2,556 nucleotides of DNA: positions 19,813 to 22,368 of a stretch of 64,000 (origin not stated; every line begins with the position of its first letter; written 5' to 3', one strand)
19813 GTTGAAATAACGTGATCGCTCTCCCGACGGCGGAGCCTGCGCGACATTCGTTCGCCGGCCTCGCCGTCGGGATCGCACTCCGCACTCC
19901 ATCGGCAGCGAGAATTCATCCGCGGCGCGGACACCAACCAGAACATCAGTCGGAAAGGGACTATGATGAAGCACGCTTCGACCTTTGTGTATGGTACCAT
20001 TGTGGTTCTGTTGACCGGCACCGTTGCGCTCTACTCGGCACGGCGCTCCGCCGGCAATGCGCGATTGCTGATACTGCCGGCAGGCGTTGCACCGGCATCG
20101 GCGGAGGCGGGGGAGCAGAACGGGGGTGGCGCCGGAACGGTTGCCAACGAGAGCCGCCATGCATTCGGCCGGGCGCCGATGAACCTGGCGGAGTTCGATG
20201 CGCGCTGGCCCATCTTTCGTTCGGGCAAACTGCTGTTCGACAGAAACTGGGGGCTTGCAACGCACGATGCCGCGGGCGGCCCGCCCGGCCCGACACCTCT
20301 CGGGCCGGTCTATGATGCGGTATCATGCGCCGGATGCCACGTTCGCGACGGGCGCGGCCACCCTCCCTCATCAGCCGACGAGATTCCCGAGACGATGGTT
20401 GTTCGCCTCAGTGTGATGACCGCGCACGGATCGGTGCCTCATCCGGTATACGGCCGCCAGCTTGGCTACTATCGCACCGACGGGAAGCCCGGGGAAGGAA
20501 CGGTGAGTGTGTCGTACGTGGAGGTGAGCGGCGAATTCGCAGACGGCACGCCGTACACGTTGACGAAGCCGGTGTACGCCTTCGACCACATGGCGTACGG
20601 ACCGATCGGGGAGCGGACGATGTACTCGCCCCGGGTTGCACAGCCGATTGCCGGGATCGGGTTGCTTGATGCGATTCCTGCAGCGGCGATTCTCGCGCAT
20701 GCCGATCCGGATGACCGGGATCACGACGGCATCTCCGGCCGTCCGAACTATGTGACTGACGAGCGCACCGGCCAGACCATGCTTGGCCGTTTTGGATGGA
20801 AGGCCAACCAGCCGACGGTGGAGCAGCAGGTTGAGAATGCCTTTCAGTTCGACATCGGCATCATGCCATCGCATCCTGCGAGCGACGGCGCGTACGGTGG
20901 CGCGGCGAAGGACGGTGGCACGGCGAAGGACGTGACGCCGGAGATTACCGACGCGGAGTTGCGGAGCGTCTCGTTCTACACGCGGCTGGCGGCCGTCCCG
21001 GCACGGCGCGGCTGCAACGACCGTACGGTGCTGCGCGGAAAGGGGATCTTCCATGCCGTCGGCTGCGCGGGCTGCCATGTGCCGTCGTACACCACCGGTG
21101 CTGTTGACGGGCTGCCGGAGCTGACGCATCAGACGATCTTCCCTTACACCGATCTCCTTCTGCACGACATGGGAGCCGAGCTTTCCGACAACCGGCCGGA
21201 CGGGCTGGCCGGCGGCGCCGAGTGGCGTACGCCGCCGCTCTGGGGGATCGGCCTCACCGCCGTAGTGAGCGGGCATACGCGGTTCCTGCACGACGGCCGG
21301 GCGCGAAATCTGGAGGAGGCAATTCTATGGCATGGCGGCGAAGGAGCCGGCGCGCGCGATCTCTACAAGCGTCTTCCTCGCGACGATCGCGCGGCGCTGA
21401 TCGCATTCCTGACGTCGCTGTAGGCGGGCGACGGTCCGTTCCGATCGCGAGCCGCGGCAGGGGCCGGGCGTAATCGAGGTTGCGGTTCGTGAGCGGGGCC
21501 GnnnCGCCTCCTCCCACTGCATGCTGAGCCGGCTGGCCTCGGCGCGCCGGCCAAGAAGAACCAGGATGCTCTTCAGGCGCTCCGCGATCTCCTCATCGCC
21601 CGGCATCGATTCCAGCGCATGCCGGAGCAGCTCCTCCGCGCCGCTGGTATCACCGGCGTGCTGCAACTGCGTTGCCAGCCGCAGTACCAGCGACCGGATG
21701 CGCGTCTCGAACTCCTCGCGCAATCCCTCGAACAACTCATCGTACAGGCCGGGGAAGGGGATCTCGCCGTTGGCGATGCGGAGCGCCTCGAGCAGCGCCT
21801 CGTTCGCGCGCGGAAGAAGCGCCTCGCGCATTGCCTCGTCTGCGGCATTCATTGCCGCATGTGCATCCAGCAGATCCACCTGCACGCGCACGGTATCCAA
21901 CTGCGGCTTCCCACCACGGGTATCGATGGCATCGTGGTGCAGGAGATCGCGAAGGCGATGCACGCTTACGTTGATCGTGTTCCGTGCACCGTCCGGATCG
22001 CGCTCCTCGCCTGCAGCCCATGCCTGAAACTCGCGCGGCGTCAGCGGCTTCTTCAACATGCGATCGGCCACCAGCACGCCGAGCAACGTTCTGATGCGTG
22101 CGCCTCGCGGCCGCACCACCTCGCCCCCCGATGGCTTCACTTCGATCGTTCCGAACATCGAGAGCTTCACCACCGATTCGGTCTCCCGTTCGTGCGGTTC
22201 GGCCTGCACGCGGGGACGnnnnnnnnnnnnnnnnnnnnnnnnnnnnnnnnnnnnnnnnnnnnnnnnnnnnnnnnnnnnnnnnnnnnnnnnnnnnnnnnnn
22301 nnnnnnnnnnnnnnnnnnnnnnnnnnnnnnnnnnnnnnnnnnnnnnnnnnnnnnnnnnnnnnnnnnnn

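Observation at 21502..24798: Inverted SARP architecture: N-terminal P-loop ATPase, long helical middle, C-terminal winged-helix + BTAD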

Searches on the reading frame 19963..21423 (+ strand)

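Call 20: search_protein_families(library=pfam, proteins=[window:19963-21423:+], max_evalue=0.001)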
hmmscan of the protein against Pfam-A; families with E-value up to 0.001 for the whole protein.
window:19963-21423:+ (486 aa): 3 families
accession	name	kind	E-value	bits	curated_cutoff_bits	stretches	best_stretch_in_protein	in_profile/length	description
PF06537.16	DHOR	-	8.5e-84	282.2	22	2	221-486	212-499/499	Di-haem oxidoreductase, putative peroxidase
PF00034.26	Cytochrom_C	-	8.3e-07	30.7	21.3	0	358-486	3-89/90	Cytochrome c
PF13442.11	Cytochrome_CBB3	-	0.00093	19.9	27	0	116-142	9-33/68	Cytochrome C oxidase, cbb3-type, subunit III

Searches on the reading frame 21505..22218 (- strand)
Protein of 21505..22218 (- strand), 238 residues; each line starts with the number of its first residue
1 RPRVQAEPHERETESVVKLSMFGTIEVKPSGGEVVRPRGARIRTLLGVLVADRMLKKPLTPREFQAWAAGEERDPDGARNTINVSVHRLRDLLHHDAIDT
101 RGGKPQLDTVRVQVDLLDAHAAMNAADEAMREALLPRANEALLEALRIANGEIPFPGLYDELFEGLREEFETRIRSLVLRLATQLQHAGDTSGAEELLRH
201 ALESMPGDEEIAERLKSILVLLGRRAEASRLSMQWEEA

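Call 8: search_protein_families(library=pfam, proteins=[window:21505-22218:-], max_evalue=10)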
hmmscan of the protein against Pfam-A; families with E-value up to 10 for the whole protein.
seq(238 aa): 8 families
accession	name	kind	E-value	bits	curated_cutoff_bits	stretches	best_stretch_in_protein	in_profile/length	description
PF14559.12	TPR_19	-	0.00021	22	25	1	188-231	4-47/68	Tetratricopeptide repeat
PF13429.12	TPR_15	-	0.021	14.7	26.2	1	175-236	147-207/280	Tetratricopeptide repeat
PF13428.12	TPR_14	-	0.026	15.6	23.5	1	177-215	3-41/44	Tetratricopeptide repeat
PF00486.34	Trans_reg_C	-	0.028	14.9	26.2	1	73-97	37-61/77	Transcriptional regulatory protein, C terminal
PF09548.15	Spore_III_AB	-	0.031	14.7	32.5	1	137-234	28-125/170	Stage III sporulation protein AB (spore_III_AB)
PF12688.13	TPR_5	-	0.032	14.9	24.2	1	162-229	28-94/119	Tetratrico peptide repeat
PF10938.13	YfdX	-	0.1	13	26.6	0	106-146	100-140/149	YfdX protein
PF07719.23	TPR_2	-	0.22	12.2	27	1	180-207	6-33/34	Tetratricopeptide repeat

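Call 9: search_solved_structures(query=window:21505-22218:-, max_evalue=10, show_alignments=3)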
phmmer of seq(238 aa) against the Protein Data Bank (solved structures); distinct sequences matched with E-value up to 10: 1.
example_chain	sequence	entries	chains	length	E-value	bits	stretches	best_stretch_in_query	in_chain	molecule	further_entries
5zum_A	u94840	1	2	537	1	12.4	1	160-222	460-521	dipeptidyl-peptidase III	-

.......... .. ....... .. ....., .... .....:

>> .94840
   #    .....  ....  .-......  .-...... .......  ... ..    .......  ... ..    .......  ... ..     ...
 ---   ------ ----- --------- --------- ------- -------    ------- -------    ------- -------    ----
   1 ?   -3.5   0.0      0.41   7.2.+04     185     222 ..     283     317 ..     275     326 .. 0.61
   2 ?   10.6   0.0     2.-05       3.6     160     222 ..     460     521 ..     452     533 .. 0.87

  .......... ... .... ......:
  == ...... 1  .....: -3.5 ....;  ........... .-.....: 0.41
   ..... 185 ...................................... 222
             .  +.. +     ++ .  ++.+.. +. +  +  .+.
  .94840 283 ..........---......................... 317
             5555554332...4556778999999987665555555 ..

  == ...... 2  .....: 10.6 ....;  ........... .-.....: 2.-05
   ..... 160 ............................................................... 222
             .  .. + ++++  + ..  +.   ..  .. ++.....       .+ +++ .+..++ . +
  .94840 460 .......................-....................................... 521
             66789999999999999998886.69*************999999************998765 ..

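Call 15: search_solved_structures(query=A1, max_evalue=10, show_alignments=4)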
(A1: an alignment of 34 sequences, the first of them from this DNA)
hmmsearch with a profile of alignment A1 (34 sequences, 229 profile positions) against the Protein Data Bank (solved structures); distinct sequences matched with E-value up to 10: 37.
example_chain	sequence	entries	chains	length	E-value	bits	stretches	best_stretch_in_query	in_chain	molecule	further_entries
8hvr_I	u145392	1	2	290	3.9e-07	32.8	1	5-221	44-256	Regulatory protein AfsR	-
8k60_I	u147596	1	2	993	1.3e-05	27.9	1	5-221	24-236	Regulatory protein AfsR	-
8jke_I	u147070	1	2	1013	1.3e-05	27.9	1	5-221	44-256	Regulatory protein AfsR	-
1w3b_A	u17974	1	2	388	8.5e-05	25.2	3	166-224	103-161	UDP-N-ACETYLGLUCOSAMINE--PEPTIDE N-ACETYLGLUCOSAMINYLTRANSFERASE 110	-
6eou_A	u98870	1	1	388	9.1e-05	25.1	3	166-224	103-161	UDP-N-acetylglucosamine--peptide N-acetylglucosaminyltransferase 110 kDa subunit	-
9k7u_A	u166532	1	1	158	0.0004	23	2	167-221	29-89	Heter-Zn2-HEHE-22A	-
7yeh_B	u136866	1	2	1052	0.0013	21.3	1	166-224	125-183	UDP-N-acetylglucosamine--peptide N-acetylglucosaminyltransferase 110 kDa subunit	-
7yea_A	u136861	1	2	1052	0.0013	21.3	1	166-224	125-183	UDP-N-acetylglucosamine--peptide N-acetylglucosaminyltransferase 110 kDa subunit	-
5fzq_A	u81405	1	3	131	0.0014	21.2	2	166-223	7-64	DESIGNED TPR PROTEIN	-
7ntf_A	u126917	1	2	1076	0.0014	21.2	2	166-224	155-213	Isoform 1 of UDP-N-acetylglucosamine--peptide N-acetylglucosaminyltransferase 110 kDa subu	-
5fzr_A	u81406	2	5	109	0.0038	19.8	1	166-223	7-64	DESIGNED TPR PROTEIN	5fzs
9wcw_A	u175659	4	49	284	0.023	17.2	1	169-220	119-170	Chaperedoxin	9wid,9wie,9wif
3qou_A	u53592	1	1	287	0.024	17.2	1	169-220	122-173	protein ybbN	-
6w5q_A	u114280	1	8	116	0.027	17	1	166-223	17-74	Peptidoglycan synthase activator LpoP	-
8fbj_A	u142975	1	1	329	0.035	16.7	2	162-204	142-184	KWOCA_60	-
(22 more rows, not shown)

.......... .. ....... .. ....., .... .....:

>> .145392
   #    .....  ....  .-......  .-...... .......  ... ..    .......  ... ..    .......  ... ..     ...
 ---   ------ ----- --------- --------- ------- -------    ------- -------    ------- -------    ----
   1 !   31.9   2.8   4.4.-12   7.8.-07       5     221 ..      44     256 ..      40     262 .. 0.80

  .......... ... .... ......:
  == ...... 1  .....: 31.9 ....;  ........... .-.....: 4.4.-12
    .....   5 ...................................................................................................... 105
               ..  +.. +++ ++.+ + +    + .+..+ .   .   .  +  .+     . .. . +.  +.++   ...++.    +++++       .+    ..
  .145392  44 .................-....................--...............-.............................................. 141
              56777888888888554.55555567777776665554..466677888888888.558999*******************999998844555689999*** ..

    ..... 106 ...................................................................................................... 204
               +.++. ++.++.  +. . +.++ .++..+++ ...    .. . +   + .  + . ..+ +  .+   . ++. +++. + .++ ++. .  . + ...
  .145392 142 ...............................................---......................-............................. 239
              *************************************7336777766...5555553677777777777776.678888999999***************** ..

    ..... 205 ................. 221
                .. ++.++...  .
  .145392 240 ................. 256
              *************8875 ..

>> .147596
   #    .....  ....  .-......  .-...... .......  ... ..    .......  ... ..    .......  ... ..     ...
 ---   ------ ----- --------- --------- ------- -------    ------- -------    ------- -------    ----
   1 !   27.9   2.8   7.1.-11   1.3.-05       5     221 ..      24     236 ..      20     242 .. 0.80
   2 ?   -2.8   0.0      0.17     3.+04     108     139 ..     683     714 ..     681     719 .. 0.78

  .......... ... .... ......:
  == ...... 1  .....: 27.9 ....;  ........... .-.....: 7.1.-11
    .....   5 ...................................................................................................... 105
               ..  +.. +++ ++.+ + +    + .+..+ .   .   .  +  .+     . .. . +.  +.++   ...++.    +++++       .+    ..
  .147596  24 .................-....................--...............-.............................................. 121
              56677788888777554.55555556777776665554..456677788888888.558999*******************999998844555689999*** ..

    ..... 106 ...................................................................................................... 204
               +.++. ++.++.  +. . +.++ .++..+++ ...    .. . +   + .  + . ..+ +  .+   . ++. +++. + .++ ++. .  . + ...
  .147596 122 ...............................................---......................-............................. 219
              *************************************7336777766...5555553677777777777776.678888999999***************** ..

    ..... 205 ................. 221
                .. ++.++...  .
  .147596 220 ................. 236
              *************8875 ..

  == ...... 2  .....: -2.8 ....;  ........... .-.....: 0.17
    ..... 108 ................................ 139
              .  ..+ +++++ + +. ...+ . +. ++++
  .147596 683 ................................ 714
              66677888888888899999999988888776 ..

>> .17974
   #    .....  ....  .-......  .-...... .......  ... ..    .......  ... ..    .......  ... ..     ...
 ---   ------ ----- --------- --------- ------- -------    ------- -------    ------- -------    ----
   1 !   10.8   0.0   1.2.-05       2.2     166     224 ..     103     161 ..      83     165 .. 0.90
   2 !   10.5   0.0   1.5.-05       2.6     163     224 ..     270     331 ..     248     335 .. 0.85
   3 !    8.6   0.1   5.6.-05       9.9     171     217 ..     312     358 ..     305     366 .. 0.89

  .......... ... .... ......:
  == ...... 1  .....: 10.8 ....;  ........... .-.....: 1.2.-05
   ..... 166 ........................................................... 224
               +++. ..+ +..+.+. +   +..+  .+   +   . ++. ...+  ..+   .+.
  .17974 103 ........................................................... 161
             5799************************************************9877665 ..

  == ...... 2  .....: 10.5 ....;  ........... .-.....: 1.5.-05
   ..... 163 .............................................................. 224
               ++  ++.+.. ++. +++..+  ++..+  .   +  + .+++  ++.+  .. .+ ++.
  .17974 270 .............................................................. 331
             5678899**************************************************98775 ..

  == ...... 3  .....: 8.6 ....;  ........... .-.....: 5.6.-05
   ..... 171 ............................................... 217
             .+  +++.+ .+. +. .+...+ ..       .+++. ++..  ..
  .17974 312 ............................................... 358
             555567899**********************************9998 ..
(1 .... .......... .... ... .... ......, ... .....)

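Call 16: search_protein_families(library=pfam, alignment_id=A1, max_evalue=0.01)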
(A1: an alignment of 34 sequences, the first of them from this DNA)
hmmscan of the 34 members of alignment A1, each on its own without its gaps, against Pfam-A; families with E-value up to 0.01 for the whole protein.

A. member 1, seq(227 aa): 1 family
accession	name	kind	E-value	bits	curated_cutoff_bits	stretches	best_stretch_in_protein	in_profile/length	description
PF14559.12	TPR_19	-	0.00018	22.2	25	1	177-220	4-47/68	Tetratricopeptide repeat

B. families by the number of members that match (of 34 scanned): 10 families
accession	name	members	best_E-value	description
PF14559.12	TPR_19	23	1.6e-09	Tetratricopeptide repeat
PF03704.23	BTAD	23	1e-07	Bacterial transcriptional activator domain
PF13428.12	TPR_14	10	0.00031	Tetratricopeptide repeat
PF14863.12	Alkyl_sulf_dimr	2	1.6e-05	Alkyl sulfatase dimerisation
PF07719.23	TPR_2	1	0.0033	Tetratricopeptide repeat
PF23914.1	TPR_CcmH_CycH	1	0.005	Cytochrome c-type biogenesis protein H TPR domain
PF13176.12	TPR_7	1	0.0063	Tetratricopeptide repeat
PF10938.13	YfdX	1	0.0066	YfdX protein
PF13432.12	TPR_16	1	0.0075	Tetratricopeptide repeat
PF12895.13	ANAPC3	1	0.009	Anaphase-promoting complex, cyclosome, subunit 3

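Call 25: predict_structure(alignment_id=A1)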
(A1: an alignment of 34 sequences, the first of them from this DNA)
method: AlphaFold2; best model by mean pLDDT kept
length: 227 residues; sequences in the alignment: 34
mean_pLDDT: 94.6   pTM: 0.89
mean pLDDT of the five models: 94.6, 94.5, 93.7, 93.2, 92.6
residues with pLDDT >= 90: 199; 70-90: 25; 50-70: 3; < 50: 0
segments of 3 or more residues with pLDDT < 50: none
pLDDT, mean of each block of 10 residues (from residue 1): 82 94 94 97 95 91 86 93 90 92 98 99 98 98 96 97 98 98 98 96 98 97 88
secondary structure, 60 per line:
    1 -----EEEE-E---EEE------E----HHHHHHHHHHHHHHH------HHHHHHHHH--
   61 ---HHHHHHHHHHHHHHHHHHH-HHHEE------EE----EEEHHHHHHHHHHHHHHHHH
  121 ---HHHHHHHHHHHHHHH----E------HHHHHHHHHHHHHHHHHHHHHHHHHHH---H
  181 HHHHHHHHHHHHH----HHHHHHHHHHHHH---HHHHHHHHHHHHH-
elements in order: E6-9 E15-17 H29-43 H50-58 H64-82 E101-103 H104-120 H124-138 H150-176 H180-193 H198-210 H214-226

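Call 28: fold_search(model_id=the predicted structure, library=pdb)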
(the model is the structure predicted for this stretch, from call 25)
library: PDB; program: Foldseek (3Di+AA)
matches with E <= 10: 1487; with E <= 0.001: 7
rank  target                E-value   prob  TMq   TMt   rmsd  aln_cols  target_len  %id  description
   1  8k60_J                9.1e-08  1.00  0.64  0.60   5.1       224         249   20  Cryo-EM structure of Streptomyces coelicolor transcription initiation complex with the global transcription factor Afs (released 2024-07-31)
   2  8k60_I                1.1e-07  1.00  0.65  0.60   5.0       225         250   20  Cryo-EM structure of Streptomyces coelicolor transcription initiation complex with the global transcription factor Afs (released 2024-07-31)
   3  8hvr_I                6.1e-07  1.00  0.61  0.56   5.3       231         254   22  Cryo-EM structure of AfsR-dependent transcription activation complex with afsS promoter (released 2023-12-27)
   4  2fez                  1.5e-06  1.00  0.65  0.43   4.9       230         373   20  Mycobacterium tuberculosis EmbR (released 2006-01-24)
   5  2ff4_B                2.7e-06  1.00  0.67  0.44   4.8       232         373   20  Mycobacterium tuberculosis EmbR in complex with low affinity phosphopeptide (released 2006-01-24)
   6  2ff4_A                1.3e-05  1.00  0.65  0.43   5.0       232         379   20  Mycobacterium tuberculosis EmbR in complex with low affinity phosphopeptide (released 2006-01-24)
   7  3ceq_A                3.1e-04  1.00  0.32  0.30  14.4       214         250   18  The TPR domain of Human Kinesin Light Chain 2 (hKLC2) (released 2008-08-12)
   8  6b85_A                1.8e-03  0.99  0.24  0.26  19.2       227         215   15  Crystal structure of transmembrane protein TMHC4_R (released 2018-03-14)
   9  3ceq_B                2.6e-03  1.00  0.31  0.27  14.0       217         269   18  The TPR domain of Human Kinesin Light Chain 2 (hKLC2) (released 2008-08-12)
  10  3edt_D                3.0e-03  1.00  0.32  0.29  14.1       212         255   17  Crystal structure of the mutated S328N hKLC2 TPR domain (released 2009-02-10)
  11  2wqh                  3.7e-03  1.00  0.33  0.62   3.9       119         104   18  Crystal structure of CTPR3Y3 (released 2010-04-07)
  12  5fzr_A                4.1e-03  1.00  0.34  0.61   3.7       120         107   16  Designed TPR Protein M4N delta C (CF I) (released 2016-10-12)
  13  7obi_B                4.1e-03  1.00  0.26  0.42  11.3       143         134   17  Consensus tetratricopeptide repeat protein type RV4 (released 2022-02-23)
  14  3ash_A                5.4e-03  0.99  0.26  0.33  12.2       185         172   11  MamA D159K mutant 1 (released 2011-07-20)
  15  7aie_A                5.7e-03  0.96  0.25  0.27  12.7       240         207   16  Crystal structure of a truncated form of the KLC1-TPR domain ([A1-B5] fragment) - Monoclinic crystal form (released 2021-10-06)
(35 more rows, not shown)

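Call 38: search_protein_representatives(alignment_id=A1)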
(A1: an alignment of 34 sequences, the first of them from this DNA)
Query: 34 sequences, 229 profile positions. Proteins with E-value up to 0.001 (for the whole library): 8001; up to 1e-10: 468; up to 1e-30: 341. The best 150 are listed.
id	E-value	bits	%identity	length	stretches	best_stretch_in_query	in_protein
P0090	3.1e-94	330.9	-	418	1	2-225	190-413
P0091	3.5e-93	327.5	-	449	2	3-227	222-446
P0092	2.6e-92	324.6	-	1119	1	2-226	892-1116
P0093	1.6e-91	322.1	-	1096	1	2-227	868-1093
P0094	9.2e-91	319.6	-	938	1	3-226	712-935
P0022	1.2e-90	319.2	-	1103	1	2-227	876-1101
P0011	1.4e-90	319.0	-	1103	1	4-226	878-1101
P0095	1.6e-90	318.8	-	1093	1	2-226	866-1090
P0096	2.7e-90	318.0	-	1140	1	4-227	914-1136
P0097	3.7e-90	317.6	-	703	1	2-227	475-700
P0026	8.2e-90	316.5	-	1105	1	2-228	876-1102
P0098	1.1e-89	316.0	-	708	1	3-227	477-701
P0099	1.2e-89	316.0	-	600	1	2-226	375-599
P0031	2.4e-89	315.0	-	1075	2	2-225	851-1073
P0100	3.5e-89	314.4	-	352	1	2-227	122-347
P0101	1.0e-88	312.9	-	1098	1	3-223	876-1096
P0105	2.2e-87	308.6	-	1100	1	2-228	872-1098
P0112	1.5e-85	302.5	-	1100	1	4-224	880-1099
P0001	3.1e-85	301.5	-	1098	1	3-226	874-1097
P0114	3.4e-85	301.4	-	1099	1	3-225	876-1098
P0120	6.7e-85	300.4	-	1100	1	3-226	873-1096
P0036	3.5e-84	298.1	-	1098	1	3-226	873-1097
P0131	7.3e-84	297.0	-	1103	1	4-226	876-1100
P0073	3.6e-83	294.8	-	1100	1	3-226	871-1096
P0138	4.0e-83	294.6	-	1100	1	3-227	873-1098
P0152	3.9e-82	291.4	-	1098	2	2-227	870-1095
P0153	5.3e-82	290.9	-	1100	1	2-225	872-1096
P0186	6.8e-78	277.5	-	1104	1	5-224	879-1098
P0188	1.2e-77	276.6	-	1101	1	3-226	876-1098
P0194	3.1e-76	272.0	-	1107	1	3-223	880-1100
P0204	2.5e-73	262.5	-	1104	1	2-226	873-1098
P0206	4.3e-73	261.8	-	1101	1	4-227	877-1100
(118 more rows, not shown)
